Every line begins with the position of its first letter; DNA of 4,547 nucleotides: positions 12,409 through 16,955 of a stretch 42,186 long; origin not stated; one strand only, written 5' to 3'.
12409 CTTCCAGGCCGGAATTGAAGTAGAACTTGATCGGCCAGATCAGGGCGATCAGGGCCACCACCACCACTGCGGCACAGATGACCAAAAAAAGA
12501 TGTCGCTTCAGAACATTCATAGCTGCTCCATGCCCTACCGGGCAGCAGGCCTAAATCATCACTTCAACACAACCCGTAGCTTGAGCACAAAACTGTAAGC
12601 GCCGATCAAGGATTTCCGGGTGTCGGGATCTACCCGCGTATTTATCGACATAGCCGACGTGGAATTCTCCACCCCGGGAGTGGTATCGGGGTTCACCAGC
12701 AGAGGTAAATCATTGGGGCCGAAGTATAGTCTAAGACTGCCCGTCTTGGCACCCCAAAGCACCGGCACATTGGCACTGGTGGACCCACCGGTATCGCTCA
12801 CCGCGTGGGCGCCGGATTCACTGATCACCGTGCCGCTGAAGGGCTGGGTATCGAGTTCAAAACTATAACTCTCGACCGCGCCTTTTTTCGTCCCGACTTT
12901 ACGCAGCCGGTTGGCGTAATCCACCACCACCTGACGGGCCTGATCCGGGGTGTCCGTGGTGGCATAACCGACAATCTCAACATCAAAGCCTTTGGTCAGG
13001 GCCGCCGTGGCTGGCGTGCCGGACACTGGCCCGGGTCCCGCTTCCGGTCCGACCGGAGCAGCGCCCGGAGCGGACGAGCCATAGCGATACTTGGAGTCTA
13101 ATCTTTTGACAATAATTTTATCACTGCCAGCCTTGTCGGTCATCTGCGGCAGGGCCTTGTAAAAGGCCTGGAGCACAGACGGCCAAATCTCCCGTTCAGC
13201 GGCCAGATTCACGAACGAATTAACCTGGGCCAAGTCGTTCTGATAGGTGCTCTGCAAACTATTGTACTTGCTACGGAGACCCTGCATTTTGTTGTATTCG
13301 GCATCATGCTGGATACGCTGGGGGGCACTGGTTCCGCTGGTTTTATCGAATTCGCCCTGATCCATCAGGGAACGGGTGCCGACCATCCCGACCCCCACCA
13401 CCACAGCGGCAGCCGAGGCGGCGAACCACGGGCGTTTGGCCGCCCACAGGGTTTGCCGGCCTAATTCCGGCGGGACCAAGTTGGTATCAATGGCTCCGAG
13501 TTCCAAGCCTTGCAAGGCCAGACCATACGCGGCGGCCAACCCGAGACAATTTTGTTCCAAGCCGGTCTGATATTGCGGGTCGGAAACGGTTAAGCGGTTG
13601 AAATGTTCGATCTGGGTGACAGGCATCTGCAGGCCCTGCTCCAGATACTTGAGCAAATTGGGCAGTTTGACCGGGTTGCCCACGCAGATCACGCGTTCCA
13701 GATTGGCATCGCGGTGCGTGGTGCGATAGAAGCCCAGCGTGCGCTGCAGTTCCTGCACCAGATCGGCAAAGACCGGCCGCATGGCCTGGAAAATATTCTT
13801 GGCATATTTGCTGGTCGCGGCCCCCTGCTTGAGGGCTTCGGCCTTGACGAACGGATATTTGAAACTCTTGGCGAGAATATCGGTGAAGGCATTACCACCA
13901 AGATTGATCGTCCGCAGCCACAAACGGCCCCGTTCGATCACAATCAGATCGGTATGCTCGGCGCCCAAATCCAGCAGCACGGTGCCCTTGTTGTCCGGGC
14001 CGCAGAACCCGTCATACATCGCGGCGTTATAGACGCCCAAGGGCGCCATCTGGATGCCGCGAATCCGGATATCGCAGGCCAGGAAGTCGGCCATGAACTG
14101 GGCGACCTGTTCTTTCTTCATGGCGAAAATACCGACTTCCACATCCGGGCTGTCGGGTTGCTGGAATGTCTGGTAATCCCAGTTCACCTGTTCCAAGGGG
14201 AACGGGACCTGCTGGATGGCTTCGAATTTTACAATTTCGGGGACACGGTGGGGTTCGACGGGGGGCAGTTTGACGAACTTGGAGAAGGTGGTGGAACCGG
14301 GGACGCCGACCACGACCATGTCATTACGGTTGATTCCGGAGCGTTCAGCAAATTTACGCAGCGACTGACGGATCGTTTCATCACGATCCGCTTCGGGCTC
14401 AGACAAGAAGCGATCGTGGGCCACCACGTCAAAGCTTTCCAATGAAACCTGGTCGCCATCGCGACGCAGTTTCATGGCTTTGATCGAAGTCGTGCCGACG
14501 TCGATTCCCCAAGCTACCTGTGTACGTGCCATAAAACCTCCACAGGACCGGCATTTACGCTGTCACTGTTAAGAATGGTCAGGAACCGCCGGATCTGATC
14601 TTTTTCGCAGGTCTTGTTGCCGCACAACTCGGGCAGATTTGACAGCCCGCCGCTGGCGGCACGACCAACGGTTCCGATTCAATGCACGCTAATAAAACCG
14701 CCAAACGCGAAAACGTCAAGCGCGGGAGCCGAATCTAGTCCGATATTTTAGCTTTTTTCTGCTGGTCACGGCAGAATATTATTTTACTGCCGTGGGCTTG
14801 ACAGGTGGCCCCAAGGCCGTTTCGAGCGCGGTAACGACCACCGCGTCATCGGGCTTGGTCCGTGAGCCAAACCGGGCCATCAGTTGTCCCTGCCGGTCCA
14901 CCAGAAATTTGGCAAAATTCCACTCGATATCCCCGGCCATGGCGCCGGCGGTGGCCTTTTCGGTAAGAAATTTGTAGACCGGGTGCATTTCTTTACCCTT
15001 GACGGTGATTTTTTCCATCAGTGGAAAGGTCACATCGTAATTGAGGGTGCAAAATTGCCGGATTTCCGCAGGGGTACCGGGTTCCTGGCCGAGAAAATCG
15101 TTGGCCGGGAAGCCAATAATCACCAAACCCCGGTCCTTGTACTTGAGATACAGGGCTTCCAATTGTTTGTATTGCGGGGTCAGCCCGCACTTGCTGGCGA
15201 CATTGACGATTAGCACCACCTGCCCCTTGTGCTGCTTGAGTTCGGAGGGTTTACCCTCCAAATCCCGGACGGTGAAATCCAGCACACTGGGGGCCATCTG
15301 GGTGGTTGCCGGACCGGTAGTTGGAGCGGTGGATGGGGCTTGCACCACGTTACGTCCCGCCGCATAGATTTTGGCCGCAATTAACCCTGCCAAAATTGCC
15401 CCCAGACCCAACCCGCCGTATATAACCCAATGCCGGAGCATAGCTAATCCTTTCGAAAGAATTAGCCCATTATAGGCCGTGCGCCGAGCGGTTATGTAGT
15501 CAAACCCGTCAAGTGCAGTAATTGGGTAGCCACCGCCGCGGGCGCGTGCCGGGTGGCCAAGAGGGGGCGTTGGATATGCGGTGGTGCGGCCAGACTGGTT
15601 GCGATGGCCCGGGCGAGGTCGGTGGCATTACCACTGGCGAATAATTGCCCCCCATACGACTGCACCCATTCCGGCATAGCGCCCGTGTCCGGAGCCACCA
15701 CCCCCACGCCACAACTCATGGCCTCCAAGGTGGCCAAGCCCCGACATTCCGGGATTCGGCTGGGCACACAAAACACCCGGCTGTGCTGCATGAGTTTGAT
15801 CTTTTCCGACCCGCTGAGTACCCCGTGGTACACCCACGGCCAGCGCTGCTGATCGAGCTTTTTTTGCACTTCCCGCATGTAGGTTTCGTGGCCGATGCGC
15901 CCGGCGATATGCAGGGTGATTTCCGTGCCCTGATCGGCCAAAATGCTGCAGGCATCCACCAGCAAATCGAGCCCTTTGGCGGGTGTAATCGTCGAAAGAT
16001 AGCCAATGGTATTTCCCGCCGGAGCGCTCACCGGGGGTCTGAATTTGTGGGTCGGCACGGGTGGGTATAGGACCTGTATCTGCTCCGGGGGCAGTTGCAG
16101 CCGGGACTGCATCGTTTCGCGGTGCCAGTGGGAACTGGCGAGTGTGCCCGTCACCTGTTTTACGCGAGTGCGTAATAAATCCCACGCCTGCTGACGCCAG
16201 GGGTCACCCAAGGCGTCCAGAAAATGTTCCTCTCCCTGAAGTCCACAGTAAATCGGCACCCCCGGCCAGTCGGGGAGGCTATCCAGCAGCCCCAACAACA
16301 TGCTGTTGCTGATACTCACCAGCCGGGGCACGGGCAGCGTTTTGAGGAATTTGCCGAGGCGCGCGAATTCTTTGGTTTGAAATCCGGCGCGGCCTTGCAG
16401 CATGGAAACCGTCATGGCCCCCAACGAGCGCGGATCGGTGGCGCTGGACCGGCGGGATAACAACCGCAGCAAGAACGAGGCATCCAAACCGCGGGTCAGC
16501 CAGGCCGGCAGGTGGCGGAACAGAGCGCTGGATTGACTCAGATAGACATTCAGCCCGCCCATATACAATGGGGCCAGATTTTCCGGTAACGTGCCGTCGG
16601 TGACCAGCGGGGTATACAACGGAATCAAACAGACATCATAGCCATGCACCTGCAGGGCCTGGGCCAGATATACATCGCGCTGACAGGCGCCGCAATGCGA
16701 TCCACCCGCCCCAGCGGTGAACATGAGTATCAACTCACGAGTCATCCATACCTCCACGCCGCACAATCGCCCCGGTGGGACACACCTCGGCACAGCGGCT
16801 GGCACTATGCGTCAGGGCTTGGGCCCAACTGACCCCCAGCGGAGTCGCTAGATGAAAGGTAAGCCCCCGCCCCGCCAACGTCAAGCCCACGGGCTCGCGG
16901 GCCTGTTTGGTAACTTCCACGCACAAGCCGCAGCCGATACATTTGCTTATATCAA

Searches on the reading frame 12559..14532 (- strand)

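Call 31: search_protein_families(library=pfam, proteins=[window:12559-14532:-], max_evalue=0.0001)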
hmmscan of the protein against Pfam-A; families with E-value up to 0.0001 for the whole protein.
window:12559-14532:- (657 aa): 3 families
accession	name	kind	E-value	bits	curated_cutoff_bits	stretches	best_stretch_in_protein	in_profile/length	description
PF11104.14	PilM_2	-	9.7e-37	127.1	27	1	9-341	1-338/340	Type IV pilus assembly protein PilM;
PF14450.12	FtsA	-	1.2e-09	39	31.8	1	185-324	1-125/127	Cell division protein FtsA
PF01869.26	BcrAD_BadFG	-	7.3e-05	22.9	31.5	0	9-79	2-71/271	BadF/BadG/BcrA/BcrD ATPase family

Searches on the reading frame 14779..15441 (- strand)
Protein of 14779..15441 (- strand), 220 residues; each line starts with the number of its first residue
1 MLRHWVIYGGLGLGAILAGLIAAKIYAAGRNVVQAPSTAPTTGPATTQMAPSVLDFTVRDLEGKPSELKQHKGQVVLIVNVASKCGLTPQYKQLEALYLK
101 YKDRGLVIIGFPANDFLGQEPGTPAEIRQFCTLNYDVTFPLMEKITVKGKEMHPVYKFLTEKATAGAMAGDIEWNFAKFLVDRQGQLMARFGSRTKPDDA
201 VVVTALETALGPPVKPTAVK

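Call 5: search_protein_families(library=pfam, proteins=[window:14779-15441:-], max_evalue=0.01)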
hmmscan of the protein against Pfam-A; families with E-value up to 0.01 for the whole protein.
window:14779-15441:- (220 aa): 3 families
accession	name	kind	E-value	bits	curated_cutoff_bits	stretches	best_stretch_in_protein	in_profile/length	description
PF00255.25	GSHPx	-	6.7e-41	138.7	27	1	54-159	2-107/108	Glutathione peroxidase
PF00578.27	AhpC-TSA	-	3.1e-05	24.3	26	1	53-115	5-69/124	AhpC/TSA family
PF08534.16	Redoxin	-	0.007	16.6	26.6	0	54-112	7-69/148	Redoxin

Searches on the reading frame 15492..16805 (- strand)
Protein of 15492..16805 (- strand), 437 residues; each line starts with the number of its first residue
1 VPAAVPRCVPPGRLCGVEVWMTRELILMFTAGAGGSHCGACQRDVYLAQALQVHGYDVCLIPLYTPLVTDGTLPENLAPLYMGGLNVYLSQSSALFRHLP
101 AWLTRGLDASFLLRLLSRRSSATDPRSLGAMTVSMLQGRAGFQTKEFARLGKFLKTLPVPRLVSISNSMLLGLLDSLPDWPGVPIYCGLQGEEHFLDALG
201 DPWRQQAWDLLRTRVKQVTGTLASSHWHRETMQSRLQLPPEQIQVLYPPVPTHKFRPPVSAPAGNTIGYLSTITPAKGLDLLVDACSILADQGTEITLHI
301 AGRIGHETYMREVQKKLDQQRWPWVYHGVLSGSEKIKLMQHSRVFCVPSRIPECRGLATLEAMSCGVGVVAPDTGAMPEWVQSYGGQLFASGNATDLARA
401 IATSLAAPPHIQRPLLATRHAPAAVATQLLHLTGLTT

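Call 5: search_protein_families(library=pfam, proteins=[window:15492-16805:-], max_evalue=0.01)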
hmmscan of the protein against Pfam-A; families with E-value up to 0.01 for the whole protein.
window:15492-16805:- (437 aa): 4 families
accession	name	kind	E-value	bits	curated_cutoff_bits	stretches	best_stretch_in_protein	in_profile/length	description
PF00534.26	Glycos_transf_1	-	5.5e-21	75.3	26.4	1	263-408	14-159/172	Glycosyl transferases group 1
PF13692.12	Glyco_trans_1_4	-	6.3e-20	72.3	27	1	265-405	2-140/142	Glycosyl transferases group 1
PF13439.12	Glyco_transf_4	-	1.9e-05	25.2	28.5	1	168-253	83-169/170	Glycosyltransferase Family 4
PF13524.12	Glyco_trans_1_2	-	0.0021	18.5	25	1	294-411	13-118/144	Glycosyl transferase-like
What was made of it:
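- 15492..16745 (-): GT4 glycosyltransferase with a conserved N-terminal CxxC (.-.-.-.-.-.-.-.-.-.). It is the last gene of the packed minus-strand operon. Call 5.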

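Call 92: search_protein_families(library=ncbifam, proteins=[window:15492-16745:-], max_evalue=0.00001)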
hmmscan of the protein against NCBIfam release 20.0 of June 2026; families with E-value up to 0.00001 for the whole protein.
window:15492-16745:- (417 aa): 12 families
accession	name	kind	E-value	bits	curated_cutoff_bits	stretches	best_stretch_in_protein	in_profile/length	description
NF041876.1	EPS_EpsE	equivalog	1.4e-16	60.8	400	1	251-393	221-367/389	exopolysaccharide biosynthesis GT4 family glycosyltransferase EpsE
NF038295.1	EPS_HpsP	equivalog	2.1e-13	50.1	550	1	246-393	209-358/388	hormogonium polysaccharide biosynthesis glycosyltransferase HpsP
NF041010.1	glycosy_Agl16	equivalog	1e-12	47.6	575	1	192-382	128-313/352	glycosylation protein Agl16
TIGR02149.1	glgA_Coryne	subfamily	9e-11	41.5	302.4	1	179-386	127-354/391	glycogen synthase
TIGR04047.1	MSMEG_0565_glyc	hypoth_equivalog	3.2e-10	39.6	259.85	1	253-390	202-344/373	MSMEG_0565 family glycosyltransferase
TIGR03088.1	stp2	hypoth_equivalog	7.2e-09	35.1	409.05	1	116-389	59-340/374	TIGR03088 family PEP-CTERM/XrtA system glycosyltransferase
NF053787.1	GlcN_PG_synth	equivalog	2.7e-08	33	480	1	333-384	272-323/361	N-acetylglucosaminyl phosphatidylglycerol synthase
TIGR03999.1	thiol_BshA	equivalog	4.6e-07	29.1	273.7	1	317-383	268-334/375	N-acetyl-alpha-D-glucosaminyl L-malate synthase BshA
NF046085.1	XrtY_assoc_Gly1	equivalog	5.6e-07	28.7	400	1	249-384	214-346/387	XrtY-associated glycosyltransferase XYAG1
TIGR04063.1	stp3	hypoth_equivalog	2e-06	26.9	442.05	1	243-388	212-361/397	TIGR04063 family PEP-CTERM/XrtA system glycosyltransferase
TIGR02095.1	glgA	subfamily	2.2e-06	26.6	328.45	1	245-386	295-440/477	glycogen/starch synthase, ADP-glucose type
TIGR04005.1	wcaL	equivalog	3.1e-06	26.3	537.6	1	216-391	192-370/406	colanic acid biosynthesis glycosyltransferase WcaL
